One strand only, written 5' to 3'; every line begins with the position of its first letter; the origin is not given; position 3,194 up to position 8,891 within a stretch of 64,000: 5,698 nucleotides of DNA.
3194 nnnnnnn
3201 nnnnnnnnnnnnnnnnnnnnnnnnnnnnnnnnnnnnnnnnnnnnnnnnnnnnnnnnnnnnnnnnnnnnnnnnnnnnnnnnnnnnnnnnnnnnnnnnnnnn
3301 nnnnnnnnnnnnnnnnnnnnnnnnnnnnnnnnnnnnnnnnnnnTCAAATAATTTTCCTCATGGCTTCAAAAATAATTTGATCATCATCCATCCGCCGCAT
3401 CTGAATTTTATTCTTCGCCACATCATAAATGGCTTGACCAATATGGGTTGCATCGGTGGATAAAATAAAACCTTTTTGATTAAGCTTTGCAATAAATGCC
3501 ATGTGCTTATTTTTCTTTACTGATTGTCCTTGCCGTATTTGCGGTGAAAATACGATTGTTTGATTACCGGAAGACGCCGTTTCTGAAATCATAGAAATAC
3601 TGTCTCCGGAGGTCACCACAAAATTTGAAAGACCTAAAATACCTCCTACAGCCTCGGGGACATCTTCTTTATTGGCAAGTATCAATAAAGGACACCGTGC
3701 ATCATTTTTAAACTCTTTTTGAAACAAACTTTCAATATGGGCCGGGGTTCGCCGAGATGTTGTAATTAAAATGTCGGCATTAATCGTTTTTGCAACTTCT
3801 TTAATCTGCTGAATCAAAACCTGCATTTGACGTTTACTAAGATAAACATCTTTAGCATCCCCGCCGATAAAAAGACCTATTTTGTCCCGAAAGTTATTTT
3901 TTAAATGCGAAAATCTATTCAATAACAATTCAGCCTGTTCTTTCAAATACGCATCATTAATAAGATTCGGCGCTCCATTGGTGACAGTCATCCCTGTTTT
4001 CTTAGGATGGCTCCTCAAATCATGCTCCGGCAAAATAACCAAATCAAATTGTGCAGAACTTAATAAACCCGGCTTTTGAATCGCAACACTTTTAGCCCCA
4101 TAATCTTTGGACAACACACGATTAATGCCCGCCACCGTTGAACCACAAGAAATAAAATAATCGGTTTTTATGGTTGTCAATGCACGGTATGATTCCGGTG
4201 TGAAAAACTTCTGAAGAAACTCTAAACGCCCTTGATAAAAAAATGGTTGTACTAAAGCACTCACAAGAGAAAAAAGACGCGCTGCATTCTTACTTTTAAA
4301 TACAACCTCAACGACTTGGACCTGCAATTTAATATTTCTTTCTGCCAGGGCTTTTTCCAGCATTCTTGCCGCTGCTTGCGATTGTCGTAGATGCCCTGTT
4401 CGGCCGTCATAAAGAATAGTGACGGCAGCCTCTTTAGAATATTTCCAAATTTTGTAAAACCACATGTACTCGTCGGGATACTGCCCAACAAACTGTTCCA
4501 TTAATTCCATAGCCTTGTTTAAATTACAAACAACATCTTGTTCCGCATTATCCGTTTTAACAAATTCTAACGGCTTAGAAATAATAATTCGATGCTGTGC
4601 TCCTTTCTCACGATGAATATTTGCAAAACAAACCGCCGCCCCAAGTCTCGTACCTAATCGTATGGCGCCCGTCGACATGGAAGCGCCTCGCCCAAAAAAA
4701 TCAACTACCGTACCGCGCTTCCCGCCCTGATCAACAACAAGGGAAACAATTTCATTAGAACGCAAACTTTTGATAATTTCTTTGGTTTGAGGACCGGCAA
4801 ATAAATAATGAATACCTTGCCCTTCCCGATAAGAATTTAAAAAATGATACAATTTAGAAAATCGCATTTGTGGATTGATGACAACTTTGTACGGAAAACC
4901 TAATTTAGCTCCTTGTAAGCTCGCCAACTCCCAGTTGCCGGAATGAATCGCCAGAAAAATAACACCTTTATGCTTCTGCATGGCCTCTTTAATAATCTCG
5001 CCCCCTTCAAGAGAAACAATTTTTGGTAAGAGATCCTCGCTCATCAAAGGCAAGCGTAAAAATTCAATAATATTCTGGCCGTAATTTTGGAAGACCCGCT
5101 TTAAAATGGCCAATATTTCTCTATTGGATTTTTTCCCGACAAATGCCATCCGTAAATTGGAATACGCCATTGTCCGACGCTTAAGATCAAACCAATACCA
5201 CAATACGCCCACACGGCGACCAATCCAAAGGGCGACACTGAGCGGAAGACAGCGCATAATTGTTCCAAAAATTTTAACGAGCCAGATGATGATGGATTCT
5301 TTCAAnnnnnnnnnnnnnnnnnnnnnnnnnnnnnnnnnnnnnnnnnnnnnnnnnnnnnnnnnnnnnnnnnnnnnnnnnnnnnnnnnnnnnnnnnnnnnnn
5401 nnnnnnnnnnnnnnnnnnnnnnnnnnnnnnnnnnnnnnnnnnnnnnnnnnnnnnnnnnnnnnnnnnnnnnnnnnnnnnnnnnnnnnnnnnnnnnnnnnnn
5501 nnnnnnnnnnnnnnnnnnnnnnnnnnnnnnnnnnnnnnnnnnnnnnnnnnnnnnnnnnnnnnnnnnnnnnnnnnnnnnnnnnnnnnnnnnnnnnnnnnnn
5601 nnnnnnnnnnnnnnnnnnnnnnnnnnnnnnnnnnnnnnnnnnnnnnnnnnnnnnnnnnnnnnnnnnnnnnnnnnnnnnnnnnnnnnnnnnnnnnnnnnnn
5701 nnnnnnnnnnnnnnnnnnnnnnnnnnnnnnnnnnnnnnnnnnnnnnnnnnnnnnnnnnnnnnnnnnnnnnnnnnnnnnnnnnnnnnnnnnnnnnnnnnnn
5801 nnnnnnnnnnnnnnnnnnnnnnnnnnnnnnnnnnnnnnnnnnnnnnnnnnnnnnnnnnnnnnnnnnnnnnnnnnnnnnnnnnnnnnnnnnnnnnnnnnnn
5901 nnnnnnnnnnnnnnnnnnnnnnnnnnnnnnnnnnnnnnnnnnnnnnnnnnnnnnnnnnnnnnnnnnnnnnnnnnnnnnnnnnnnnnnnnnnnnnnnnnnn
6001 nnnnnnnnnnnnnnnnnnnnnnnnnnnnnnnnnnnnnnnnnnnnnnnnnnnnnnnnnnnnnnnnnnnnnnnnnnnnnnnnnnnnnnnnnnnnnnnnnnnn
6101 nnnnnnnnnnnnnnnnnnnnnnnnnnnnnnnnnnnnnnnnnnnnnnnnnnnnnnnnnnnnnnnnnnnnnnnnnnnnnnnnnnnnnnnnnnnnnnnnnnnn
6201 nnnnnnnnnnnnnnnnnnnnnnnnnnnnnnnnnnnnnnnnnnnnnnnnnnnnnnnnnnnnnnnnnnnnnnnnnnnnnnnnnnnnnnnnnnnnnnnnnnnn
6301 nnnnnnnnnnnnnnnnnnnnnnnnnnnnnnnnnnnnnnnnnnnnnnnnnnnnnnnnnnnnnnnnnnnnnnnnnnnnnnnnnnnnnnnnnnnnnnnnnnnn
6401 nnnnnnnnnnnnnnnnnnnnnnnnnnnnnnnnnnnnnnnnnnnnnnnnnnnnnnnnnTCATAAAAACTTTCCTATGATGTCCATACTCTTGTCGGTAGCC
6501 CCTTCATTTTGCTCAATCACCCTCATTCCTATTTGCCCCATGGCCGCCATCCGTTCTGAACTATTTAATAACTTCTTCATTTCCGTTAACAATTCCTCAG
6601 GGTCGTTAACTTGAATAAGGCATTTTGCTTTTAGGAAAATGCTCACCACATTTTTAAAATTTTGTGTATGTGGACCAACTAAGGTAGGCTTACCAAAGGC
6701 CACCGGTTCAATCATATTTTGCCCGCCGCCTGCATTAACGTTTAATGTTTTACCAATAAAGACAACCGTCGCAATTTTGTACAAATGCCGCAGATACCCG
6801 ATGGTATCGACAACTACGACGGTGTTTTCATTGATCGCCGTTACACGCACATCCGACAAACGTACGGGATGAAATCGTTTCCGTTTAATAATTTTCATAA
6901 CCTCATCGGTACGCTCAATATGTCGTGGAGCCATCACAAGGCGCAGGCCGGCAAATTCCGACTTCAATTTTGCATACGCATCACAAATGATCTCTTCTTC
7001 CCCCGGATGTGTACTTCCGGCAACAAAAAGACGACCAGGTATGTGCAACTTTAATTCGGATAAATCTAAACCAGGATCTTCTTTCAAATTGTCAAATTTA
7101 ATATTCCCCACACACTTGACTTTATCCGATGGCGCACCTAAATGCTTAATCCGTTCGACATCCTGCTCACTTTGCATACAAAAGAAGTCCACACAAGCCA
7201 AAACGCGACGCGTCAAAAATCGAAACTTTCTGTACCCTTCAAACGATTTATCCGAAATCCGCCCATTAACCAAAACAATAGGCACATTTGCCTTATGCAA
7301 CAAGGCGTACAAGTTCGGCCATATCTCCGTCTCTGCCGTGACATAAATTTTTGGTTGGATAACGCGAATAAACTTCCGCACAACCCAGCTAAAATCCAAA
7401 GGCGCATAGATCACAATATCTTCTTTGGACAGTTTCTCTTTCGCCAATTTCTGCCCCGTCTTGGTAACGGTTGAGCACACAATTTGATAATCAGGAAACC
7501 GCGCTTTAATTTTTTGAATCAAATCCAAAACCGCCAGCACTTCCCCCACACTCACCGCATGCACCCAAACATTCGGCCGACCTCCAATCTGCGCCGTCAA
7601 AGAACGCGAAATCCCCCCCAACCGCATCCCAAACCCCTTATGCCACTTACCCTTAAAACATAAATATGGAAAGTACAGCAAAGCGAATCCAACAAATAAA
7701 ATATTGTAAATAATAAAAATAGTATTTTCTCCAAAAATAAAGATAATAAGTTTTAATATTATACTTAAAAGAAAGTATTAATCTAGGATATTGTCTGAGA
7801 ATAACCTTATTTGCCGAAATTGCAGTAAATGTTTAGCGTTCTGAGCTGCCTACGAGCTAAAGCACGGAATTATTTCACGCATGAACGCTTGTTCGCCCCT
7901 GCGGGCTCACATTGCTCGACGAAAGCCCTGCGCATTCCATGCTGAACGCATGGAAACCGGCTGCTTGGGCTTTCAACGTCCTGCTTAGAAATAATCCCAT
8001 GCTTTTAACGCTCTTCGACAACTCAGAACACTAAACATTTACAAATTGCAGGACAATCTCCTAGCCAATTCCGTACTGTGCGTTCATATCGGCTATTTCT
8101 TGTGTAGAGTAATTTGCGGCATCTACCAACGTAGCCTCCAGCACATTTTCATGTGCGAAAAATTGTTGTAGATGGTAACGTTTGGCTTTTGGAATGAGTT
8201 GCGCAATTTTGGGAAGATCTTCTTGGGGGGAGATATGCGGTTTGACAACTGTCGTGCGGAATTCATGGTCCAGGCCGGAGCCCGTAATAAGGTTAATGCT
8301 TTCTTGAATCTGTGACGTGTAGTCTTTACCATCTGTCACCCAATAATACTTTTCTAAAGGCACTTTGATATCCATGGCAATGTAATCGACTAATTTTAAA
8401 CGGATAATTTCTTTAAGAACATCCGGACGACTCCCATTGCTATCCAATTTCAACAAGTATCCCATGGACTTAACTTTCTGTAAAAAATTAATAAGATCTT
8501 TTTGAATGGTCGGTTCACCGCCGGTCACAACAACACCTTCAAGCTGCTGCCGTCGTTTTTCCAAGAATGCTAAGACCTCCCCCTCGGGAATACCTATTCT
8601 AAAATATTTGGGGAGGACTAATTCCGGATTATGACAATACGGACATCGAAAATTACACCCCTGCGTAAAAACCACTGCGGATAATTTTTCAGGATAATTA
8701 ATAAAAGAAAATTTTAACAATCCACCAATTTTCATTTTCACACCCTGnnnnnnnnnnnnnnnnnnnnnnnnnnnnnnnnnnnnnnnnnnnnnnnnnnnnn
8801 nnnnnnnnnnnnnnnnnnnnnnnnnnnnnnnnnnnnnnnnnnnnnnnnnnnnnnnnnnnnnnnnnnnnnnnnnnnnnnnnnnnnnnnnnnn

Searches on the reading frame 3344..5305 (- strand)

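Call 7: search_protein_families(library=pfam, proteins=[window:3344-5305:-], max_evalue=0.001)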
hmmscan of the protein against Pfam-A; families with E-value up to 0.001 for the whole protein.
window:3344-5305:- (653 aa): 2 families
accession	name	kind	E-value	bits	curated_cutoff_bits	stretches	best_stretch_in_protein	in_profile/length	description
PF03279.18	Lip_A_acyltrans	-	5.7e-46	157.5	22.3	1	5-288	14-294/295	Bacterial lipid A biosynthesis acyltransferase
PF06258.17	Mito_fiss_Elm1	-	5.4e-42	144.4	27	1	304-618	2-279/304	Mitochondrial fission ELM1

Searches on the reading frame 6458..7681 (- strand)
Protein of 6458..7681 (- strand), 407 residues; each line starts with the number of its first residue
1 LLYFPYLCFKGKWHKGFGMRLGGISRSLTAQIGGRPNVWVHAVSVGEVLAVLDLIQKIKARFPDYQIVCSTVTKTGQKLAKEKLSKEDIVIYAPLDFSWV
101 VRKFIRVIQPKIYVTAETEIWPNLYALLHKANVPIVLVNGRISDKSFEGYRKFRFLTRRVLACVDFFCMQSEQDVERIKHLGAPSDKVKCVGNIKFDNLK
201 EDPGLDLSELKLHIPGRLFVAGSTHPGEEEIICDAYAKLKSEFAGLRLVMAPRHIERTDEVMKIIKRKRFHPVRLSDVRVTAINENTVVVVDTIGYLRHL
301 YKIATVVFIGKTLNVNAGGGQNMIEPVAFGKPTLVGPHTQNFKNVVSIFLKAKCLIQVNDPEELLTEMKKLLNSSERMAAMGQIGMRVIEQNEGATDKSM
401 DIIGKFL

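Call 7: search_protein_families(library=pfam, proteins=[window:6458-7681:-], max_evalue=0.001)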
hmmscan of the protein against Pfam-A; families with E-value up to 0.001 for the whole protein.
window:6458-7681:- (407 aa): 3 families
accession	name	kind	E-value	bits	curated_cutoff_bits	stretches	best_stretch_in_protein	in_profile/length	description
PF04413.22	Glycos_transf_N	-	1.5e-63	214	23.9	1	31-197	16-178/179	3-Deoxy-D-manno-octulosonic-acid transferase (kdotransferase)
PF00534.26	Glycos_transf_1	-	1e-05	25.6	26.4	1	289-385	76-169/172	Glycosyl transferases group 1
PF02350.25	Epimerase_2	-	0.00029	20.2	30.6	0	165-381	124-326/347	UDP-N-acetylglucosamine 2-epimerase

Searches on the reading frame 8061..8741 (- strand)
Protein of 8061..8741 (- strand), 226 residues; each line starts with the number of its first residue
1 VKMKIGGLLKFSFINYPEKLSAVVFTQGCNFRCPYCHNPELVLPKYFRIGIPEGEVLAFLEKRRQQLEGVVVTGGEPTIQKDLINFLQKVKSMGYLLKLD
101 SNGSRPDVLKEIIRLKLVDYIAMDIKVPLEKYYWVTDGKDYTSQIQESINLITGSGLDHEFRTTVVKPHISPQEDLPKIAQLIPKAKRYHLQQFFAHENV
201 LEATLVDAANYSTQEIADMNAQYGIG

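Call 5: search_protein_families(library=pfam, proteins=[window:8061-8741:-], max_evalue=0.01)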
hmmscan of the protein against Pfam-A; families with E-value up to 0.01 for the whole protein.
window:8061-8741:- (226 aa): 2 families
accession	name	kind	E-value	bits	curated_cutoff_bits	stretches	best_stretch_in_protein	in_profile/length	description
PF04055.27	Radical_SAM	-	1e-19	71.8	29.5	1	23-171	1-155/166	Radical SAM superfamily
PF13353.11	Fer4_12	-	3.2e-09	37.6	22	1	22-130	8-118/137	4Fe-4S single cluster domain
